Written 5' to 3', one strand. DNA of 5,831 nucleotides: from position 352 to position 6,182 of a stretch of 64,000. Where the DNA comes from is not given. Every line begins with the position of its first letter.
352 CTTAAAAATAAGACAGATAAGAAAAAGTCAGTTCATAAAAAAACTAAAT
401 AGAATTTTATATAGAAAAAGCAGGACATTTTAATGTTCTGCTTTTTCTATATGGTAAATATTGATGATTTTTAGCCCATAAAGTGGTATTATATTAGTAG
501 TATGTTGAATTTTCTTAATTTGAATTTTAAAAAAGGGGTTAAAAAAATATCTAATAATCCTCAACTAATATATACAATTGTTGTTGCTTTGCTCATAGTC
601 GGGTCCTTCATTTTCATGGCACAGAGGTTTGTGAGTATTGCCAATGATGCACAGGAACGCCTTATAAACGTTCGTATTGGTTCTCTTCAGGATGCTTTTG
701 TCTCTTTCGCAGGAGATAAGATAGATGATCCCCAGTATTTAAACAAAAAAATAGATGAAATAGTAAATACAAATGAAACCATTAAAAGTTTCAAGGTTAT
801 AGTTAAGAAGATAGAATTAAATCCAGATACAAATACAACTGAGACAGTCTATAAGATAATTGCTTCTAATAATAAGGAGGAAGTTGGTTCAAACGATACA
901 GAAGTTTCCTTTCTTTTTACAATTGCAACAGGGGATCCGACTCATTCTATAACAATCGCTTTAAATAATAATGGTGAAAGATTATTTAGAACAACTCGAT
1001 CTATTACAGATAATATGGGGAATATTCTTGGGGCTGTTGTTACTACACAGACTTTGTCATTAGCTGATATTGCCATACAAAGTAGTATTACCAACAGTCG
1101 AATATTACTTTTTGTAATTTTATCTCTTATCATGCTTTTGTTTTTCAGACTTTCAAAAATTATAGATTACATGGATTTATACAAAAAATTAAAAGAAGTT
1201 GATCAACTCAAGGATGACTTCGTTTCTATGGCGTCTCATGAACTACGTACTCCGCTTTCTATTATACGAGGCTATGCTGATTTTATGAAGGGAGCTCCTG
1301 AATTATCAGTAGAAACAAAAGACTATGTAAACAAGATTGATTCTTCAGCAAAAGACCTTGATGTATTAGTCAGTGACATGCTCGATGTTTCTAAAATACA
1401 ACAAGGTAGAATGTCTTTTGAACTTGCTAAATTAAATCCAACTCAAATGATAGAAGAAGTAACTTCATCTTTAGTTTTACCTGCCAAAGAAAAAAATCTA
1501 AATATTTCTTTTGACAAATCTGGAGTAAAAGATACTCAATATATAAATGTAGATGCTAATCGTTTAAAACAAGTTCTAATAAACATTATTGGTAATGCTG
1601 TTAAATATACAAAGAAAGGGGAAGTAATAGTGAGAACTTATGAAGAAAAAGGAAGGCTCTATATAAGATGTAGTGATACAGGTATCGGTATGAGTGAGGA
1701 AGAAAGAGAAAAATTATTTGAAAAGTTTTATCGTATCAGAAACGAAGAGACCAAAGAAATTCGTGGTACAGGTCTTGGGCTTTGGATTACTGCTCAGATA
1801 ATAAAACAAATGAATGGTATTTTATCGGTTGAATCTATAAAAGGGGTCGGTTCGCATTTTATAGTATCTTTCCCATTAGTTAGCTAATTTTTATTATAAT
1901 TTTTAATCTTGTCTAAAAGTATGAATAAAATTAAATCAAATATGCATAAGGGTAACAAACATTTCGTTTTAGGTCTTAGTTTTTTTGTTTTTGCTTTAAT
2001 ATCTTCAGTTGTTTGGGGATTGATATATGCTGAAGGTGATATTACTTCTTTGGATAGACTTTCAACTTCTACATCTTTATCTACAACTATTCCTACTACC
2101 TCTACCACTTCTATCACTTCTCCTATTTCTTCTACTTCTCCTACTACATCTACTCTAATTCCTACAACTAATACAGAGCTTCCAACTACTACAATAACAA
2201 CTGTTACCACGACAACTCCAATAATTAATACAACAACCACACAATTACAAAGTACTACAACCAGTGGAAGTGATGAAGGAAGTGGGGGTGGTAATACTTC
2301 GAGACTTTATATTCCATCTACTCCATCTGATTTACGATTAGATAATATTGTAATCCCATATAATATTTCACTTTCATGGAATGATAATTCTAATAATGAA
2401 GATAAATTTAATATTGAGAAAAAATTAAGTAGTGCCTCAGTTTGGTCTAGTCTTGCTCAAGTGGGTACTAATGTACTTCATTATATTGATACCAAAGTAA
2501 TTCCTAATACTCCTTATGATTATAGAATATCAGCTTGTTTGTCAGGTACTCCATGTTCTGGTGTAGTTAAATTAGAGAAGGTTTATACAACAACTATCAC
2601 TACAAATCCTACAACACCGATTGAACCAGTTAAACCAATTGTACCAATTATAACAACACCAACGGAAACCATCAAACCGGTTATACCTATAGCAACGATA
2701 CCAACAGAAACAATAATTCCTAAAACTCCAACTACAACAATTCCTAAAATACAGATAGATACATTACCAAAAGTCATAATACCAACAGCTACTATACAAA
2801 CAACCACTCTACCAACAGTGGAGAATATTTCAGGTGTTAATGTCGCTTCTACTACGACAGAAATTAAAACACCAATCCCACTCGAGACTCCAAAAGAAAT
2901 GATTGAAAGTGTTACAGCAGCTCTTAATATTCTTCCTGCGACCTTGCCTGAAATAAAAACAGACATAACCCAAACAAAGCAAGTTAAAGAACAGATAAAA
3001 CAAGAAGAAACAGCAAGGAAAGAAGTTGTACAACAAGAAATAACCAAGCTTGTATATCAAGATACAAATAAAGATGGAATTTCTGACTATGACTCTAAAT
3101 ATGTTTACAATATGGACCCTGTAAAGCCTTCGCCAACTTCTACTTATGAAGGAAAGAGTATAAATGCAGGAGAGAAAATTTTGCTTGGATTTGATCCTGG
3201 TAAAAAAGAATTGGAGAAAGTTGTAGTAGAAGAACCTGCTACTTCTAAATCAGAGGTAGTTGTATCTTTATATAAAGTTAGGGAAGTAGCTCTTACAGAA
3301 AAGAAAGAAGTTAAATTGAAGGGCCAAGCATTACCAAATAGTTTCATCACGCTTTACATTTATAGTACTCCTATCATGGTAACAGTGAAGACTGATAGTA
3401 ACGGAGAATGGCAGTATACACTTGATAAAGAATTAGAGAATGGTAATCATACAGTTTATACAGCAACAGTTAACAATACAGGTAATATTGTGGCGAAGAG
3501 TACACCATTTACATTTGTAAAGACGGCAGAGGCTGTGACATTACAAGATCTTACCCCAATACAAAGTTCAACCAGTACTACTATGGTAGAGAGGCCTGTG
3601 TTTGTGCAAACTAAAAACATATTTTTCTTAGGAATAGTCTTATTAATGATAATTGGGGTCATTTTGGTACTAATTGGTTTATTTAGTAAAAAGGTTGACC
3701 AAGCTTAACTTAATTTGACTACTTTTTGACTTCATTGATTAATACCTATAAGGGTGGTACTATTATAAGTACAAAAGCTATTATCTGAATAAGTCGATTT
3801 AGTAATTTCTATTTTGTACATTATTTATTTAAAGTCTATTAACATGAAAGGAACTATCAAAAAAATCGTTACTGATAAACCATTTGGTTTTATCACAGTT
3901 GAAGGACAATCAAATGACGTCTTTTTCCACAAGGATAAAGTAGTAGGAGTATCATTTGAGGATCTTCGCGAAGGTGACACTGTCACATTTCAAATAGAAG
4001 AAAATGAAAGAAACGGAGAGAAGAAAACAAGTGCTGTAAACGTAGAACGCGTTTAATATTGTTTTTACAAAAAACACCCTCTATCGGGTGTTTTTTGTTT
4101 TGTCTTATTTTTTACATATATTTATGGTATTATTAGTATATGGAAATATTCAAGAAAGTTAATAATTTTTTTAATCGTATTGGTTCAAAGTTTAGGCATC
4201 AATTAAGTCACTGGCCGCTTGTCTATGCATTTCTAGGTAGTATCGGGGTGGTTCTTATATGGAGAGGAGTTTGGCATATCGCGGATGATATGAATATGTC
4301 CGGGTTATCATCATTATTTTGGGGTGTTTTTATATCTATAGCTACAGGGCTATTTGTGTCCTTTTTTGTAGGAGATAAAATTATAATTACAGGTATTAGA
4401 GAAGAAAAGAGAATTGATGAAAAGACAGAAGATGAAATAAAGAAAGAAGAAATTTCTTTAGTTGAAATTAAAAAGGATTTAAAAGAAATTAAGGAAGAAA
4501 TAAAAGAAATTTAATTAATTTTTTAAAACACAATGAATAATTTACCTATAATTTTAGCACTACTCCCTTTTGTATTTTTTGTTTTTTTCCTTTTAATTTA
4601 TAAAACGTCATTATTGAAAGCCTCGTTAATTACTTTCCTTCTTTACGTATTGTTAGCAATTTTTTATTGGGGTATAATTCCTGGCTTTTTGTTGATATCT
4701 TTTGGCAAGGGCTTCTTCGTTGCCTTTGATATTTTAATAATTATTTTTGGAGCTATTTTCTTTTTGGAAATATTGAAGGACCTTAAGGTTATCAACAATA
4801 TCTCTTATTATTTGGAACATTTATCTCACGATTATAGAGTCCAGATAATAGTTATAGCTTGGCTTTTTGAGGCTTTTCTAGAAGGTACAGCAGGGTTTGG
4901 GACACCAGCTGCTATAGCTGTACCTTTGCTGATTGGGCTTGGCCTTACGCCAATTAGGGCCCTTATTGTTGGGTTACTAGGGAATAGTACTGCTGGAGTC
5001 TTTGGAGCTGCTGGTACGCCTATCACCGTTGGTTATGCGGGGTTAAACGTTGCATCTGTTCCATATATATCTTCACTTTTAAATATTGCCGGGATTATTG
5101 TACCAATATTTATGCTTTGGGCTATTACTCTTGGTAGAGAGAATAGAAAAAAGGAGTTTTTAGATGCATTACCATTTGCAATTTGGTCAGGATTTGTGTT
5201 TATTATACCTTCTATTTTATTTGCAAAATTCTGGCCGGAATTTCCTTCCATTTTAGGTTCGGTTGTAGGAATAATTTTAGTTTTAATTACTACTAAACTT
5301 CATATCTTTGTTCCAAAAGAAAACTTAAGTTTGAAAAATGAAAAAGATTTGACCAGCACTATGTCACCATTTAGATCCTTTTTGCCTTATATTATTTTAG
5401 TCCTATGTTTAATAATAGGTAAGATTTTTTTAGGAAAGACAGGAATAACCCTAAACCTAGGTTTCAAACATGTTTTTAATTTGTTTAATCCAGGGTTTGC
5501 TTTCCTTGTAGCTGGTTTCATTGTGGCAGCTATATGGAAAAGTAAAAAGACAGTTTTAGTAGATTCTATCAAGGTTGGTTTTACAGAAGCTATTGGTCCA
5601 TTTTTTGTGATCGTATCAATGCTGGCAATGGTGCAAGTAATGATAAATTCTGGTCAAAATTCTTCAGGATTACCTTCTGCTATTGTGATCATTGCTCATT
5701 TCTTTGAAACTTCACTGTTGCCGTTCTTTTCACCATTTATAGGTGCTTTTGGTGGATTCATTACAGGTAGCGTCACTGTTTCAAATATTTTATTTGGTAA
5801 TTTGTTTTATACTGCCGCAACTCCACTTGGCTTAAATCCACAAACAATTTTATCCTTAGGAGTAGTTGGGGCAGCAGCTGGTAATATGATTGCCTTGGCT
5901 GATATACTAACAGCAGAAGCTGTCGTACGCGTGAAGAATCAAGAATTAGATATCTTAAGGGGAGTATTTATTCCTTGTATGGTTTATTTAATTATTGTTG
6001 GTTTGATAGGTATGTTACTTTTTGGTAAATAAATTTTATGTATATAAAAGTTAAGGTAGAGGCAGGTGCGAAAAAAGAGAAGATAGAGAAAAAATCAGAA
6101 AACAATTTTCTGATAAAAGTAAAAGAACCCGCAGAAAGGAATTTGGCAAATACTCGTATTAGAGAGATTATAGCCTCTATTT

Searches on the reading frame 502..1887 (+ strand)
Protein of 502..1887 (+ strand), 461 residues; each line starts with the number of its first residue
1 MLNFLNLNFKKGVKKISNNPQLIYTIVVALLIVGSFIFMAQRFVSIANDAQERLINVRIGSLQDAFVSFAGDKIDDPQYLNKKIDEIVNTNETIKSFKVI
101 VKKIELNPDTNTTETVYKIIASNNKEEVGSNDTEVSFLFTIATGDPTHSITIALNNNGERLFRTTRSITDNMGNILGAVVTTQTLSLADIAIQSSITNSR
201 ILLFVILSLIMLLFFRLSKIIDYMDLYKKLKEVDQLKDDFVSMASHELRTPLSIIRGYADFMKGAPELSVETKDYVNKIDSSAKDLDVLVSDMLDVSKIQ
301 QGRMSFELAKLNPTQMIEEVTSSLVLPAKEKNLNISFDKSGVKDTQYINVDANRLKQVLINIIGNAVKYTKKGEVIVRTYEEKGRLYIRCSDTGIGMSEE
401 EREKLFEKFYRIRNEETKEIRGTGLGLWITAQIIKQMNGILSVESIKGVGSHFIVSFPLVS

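Call 69: search_protein_families(library=pfam, proteins=[window:502-1887:+], max_evalue=0.0001)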
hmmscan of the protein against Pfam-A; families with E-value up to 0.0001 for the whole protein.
window:502-1887:+ (461 aa): 2 families
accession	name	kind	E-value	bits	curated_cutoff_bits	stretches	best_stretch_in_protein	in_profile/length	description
PF02518.31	HATPase_c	-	8.4e-26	91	26.4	1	351-459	2-109/111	Histidine kinase-, DNA gyrase B-, and HSP90-like ATPase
PF00512.31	HisKA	-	1.9e-18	66.7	26.9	1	237-302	2-66/66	His Kinase A (phospho-acceptor) domain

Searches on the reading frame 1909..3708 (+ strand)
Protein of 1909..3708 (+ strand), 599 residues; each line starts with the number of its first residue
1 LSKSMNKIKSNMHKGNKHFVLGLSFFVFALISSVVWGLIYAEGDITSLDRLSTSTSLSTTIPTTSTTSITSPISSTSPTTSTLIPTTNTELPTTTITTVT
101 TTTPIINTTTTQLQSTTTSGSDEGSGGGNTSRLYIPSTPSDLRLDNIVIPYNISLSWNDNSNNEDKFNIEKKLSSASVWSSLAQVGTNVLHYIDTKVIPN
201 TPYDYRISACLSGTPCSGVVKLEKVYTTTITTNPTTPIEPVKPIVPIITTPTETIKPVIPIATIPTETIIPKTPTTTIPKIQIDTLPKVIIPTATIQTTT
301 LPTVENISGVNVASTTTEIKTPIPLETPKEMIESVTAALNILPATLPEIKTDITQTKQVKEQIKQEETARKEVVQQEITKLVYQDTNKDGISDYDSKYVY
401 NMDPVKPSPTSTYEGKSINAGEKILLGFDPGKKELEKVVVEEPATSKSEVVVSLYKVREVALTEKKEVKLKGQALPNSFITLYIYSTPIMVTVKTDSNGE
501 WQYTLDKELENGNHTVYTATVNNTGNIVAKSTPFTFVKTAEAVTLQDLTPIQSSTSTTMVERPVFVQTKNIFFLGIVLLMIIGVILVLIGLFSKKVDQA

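Call 69: search_protein_families(library=pfam, proteins=[window:1909-3708:+], max_evalue=0.0001)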
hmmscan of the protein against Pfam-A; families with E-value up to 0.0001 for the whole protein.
window:1909-3708:+ (599 aa): 1 family
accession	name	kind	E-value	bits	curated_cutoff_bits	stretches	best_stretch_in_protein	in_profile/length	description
PF19077.6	Big_13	-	5.6e-08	33.7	27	1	462-535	23-99/102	Bacterial Ig-like domain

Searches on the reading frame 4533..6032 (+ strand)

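Call 69: search_protein_families(library=pfam, proteins=[window:4533-6032:+], max_evalue=0.0001)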
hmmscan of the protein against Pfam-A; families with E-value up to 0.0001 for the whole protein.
window:4533-6032:+ (499 aa): 1 family
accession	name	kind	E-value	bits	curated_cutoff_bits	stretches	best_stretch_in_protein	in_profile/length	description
PF02652.20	Lactate_perm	-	2.3e-79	268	27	2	6-298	3-298/522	L-lactate permease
